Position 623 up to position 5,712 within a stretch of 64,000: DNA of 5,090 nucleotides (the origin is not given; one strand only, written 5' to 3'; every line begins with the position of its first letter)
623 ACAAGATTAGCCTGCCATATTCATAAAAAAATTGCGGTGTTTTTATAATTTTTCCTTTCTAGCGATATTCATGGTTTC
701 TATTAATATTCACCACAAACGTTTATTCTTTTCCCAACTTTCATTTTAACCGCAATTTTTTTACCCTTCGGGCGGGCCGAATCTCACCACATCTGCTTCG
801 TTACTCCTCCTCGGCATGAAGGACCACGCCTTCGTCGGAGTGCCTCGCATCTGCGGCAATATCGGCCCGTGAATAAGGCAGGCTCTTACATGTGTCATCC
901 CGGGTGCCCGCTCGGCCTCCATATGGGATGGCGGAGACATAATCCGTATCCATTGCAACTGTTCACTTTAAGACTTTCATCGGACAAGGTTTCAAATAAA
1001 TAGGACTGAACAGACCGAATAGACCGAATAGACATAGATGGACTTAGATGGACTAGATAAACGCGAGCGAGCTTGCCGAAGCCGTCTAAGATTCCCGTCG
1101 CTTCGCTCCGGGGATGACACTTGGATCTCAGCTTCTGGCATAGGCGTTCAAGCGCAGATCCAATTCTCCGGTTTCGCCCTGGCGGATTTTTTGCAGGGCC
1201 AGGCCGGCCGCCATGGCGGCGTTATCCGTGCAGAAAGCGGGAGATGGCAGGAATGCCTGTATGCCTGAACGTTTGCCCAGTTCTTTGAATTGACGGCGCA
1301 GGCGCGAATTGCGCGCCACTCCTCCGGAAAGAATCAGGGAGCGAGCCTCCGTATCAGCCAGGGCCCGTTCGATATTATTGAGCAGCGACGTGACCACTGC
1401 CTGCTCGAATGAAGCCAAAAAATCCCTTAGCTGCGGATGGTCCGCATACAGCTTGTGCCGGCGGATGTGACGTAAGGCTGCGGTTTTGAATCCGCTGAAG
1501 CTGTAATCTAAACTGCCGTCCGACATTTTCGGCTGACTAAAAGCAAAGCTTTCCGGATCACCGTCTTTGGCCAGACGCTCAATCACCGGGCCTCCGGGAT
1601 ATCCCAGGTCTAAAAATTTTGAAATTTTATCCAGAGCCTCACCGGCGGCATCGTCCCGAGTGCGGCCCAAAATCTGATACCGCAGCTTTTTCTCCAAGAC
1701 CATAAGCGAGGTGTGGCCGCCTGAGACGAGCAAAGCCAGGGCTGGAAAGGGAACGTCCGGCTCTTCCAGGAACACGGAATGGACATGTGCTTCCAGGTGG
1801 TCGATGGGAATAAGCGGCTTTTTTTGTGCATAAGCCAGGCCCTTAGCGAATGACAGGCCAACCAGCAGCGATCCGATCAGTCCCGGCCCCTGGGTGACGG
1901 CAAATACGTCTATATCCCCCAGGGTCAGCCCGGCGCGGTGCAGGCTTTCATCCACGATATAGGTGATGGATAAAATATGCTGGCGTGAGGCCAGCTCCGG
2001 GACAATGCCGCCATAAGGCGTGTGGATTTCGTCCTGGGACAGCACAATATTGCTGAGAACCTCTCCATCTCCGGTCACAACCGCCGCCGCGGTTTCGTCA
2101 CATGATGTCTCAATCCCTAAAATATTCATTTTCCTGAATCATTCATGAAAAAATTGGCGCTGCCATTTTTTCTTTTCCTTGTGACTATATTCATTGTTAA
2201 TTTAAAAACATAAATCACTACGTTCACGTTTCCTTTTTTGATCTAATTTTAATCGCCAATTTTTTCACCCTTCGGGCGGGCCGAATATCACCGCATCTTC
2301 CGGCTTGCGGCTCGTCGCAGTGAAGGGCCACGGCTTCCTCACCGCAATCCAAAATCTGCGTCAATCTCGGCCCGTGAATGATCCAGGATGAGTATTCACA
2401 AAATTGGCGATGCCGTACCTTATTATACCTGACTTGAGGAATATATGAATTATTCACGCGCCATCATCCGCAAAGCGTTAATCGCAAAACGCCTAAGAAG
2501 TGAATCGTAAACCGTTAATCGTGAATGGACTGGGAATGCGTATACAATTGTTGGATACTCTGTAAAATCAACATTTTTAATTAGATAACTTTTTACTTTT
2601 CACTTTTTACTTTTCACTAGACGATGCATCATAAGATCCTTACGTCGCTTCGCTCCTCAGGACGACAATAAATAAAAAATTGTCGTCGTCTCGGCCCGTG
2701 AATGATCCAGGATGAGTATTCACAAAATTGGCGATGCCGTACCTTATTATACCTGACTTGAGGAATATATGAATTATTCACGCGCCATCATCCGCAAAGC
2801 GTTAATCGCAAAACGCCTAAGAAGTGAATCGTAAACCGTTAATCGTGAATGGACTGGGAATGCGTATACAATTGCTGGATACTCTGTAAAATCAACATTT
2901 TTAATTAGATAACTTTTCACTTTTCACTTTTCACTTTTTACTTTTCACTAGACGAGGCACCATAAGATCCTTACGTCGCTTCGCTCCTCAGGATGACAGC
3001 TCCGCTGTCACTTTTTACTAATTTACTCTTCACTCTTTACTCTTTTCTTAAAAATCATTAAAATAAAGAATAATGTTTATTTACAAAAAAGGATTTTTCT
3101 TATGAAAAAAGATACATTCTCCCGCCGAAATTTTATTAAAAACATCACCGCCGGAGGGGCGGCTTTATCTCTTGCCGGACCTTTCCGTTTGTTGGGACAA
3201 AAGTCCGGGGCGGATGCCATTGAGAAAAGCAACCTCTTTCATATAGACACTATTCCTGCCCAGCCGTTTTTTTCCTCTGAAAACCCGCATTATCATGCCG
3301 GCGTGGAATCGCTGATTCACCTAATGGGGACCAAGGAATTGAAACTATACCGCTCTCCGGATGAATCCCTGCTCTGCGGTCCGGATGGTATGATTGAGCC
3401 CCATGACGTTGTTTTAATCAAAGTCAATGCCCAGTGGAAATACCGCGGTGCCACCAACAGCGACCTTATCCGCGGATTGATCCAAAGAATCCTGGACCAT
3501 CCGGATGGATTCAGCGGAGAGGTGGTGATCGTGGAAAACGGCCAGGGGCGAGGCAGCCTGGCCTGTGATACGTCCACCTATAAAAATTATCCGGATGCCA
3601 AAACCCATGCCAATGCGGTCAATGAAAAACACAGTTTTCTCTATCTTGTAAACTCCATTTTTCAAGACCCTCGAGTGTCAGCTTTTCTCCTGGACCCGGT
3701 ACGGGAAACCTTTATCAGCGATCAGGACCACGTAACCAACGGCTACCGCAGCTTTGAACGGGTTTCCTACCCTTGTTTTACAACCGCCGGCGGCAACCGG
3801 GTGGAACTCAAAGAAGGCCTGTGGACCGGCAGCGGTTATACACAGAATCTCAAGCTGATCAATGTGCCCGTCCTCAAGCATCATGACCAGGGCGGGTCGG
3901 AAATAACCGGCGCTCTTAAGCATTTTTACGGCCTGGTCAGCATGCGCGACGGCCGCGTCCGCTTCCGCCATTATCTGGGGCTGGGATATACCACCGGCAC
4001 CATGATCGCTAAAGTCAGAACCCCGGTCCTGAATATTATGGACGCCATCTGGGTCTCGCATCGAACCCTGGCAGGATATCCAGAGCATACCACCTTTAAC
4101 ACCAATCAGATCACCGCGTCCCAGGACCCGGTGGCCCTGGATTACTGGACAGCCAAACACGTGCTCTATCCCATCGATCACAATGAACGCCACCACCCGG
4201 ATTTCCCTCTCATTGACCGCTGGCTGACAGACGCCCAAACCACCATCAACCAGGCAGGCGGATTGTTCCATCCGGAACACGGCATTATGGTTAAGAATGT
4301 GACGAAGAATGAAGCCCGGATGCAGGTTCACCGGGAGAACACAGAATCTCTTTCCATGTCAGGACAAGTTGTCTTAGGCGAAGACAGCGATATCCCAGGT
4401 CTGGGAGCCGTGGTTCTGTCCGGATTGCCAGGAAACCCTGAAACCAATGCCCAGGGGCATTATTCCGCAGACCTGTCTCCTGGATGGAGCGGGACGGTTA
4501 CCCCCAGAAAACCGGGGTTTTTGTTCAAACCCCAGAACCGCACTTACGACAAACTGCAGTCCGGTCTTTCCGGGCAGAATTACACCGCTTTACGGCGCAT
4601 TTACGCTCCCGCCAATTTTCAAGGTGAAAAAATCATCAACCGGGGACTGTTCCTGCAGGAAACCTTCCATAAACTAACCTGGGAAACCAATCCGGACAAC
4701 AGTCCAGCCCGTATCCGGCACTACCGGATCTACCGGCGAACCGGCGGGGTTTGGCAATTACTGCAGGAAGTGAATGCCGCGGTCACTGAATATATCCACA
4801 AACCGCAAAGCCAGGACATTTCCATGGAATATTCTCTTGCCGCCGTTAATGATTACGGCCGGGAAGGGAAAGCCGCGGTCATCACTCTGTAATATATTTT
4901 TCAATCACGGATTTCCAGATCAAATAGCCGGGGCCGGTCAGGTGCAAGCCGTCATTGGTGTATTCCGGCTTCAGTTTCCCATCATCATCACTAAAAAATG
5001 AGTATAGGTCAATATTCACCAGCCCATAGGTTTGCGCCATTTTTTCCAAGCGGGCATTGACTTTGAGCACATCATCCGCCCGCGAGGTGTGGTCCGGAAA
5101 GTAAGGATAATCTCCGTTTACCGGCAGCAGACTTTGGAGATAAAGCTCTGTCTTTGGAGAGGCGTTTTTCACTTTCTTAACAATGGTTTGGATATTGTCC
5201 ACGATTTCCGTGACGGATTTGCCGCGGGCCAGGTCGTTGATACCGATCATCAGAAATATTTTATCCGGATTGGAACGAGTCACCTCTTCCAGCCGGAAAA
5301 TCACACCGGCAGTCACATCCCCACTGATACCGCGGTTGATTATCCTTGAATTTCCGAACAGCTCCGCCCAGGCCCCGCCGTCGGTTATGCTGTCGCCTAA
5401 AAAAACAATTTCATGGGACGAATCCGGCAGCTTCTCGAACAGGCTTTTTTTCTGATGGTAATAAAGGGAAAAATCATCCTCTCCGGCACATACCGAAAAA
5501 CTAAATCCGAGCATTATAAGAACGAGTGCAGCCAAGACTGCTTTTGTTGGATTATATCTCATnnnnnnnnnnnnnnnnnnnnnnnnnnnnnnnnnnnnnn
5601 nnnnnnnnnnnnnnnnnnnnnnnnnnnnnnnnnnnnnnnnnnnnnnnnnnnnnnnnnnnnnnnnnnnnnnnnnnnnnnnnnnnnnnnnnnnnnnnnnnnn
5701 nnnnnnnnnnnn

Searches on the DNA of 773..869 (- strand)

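Call 45: build_rna_model(alignment_id=A1, structure=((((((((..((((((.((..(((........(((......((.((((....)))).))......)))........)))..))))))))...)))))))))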
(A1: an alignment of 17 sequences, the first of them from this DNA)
Model R1 built from alignment A1 (17 sequences, 100 columns); structure: as given.
model positions 99; base pairs 28; branch points 0; effective number of sequences 1.31; information 0.59 bits per position. Calibrated on 0.2 Mb of random sequence (short: E-values are rough).
structure used (alignment columns):
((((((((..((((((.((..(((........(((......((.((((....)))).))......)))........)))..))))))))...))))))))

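Call 46: search_with_rna_model(model_id=R1, source=window, max_evalue=1, filters=off)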
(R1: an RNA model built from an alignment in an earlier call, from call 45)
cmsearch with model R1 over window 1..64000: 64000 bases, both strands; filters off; matches with E-value up to 1: 7.
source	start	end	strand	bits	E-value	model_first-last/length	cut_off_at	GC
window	33458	33556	+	114.8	6e-23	1-99/99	no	0.62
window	2277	2374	-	95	1.3e-18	1-99/99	no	0.62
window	773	869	-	92.5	4.8e-18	1-99/99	no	0.62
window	44306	44405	+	62.7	1.8e-11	1-99/99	no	0.57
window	14092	14184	+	45.2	1.3e-07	1-99/99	no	0.61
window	2277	2374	+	19.9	0.047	1-99/99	no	0.62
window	33458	33556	-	14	0.9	1-99/99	no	0.62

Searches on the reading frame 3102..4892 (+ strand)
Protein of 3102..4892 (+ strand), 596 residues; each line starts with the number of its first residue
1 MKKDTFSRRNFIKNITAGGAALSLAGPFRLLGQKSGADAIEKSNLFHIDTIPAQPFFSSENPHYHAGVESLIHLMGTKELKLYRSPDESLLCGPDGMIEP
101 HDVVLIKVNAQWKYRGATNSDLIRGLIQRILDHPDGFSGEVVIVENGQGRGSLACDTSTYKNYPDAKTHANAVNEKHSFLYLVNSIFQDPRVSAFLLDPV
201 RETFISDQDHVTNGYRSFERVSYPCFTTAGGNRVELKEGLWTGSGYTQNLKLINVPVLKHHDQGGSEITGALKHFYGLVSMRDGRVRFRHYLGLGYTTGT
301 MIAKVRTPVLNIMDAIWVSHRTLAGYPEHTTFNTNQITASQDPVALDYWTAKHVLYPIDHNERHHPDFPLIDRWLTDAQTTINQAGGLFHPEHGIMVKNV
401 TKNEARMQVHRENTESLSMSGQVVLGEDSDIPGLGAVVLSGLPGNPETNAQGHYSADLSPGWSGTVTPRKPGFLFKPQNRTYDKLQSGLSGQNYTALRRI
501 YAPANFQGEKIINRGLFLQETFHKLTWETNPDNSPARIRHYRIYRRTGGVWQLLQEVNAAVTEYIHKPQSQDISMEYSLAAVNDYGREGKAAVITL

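Call 8: search_protein_families(library=pfam, proteins=[window:3102-4892:+])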
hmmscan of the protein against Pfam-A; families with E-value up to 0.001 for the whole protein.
window:3102-4892:+ (596 aa): 1 family
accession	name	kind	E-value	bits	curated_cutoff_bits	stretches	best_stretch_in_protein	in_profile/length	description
PF04015.17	DUF362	-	3.3e-16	60.4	24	1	251-351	101-199/200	Domain of unknown function (DUF362)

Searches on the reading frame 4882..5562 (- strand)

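Call 41: search_protein_families(library=pfam, proteins=[window:4882-5562:-], max_evalue=0.00001)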
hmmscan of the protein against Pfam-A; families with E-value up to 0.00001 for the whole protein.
window:4882-5562:- (226 aa): 3 families
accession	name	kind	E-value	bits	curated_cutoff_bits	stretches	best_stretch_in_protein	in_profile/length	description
PF13472.12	Lipase_GDSL_2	-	1.4e-28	101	32.9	1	54-213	1-176/178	GDSL-like Lipase/Acylhydrolase family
PF00657.28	Lipase_GDSL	-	2e-13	51.4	23.6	1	52-215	1-203/208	GDSL-like Lipase/Acylhydrolase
PF17182.10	OSK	-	7.9e-08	32.2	27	1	79-198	52-163/202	OSK domain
